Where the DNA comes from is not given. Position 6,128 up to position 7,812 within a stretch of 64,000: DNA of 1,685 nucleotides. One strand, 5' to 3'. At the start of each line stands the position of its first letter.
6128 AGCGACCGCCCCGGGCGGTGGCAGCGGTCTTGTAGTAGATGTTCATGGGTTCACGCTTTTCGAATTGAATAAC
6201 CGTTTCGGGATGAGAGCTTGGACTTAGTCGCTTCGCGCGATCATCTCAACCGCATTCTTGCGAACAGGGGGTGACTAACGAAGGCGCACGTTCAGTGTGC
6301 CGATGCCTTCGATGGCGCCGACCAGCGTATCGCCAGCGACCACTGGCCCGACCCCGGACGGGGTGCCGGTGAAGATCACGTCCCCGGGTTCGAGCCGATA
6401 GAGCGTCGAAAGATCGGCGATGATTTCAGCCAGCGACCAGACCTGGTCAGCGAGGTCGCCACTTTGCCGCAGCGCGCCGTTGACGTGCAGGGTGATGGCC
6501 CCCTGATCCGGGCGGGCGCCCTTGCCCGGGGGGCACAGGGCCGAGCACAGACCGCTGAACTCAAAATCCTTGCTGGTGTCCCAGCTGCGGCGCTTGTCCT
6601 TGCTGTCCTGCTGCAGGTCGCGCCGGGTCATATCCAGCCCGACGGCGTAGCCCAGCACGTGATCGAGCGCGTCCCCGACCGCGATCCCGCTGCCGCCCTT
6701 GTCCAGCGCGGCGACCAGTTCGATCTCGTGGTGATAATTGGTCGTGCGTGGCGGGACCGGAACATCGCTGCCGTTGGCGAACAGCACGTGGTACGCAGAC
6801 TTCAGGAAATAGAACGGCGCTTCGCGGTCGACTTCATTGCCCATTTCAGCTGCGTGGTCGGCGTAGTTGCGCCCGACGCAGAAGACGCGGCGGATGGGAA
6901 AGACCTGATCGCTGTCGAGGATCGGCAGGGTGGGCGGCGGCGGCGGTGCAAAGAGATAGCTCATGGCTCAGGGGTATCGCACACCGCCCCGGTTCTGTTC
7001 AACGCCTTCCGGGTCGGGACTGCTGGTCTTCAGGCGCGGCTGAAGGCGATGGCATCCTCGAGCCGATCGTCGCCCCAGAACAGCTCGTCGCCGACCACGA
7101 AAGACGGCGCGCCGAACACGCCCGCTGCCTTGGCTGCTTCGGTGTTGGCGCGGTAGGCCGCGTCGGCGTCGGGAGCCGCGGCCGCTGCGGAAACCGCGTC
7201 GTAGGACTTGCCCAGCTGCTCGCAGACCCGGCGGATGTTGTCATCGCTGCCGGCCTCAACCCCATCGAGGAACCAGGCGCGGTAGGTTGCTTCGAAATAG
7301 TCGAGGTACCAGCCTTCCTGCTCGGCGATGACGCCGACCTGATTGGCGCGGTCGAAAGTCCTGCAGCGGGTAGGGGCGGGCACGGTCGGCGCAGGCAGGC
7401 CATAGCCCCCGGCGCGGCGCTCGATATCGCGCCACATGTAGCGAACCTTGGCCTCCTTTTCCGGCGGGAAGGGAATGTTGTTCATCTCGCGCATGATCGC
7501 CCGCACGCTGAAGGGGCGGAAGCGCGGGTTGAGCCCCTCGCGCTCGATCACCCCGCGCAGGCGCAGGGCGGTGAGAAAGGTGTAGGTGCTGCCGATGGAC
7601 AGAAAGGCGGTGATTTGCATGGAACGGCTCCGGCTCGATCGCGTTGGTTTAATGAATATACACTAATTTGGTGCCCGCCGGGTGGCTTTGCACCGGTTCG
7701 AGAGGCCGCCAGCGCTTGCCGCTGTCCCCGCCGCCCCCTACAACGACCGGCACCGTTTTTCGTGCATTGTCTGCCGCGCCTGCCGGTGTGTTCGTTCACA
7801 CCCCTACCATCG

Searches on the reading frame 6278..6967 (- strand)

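Call 56: search_protein_families(library=pfam, proteins=[window:6278-6967:-], max_evalue=0.00001)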
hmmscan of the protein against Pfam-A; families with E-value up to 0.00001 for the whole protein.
window:6278-6967:- (230 aa): 1 family
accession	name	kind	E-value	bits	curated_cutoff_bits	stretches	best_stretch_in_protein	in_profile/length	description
PF01557.24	FAA_hydrolase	-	7.9e-47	160.1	23.9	1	28-229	2-213/214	Fumarylacetoacetate (FAA) hydrolase C-terminal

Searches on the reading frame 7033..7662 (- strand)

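Call 56: search_protein_families(library=pfam, proteins=[window:7033-7662:-], max_evalue=0.00001)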
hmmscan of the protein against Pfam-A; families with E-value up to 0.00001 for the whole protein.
window:7033-7662:- (210 aa): 1 family
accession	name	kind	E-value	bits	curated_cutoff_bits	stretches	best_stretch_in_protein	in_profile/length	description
PF01323.26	DSBA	-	1.4e-26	93.9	25.6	1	16-202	1-184/191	DSBA-like thioredoxin domain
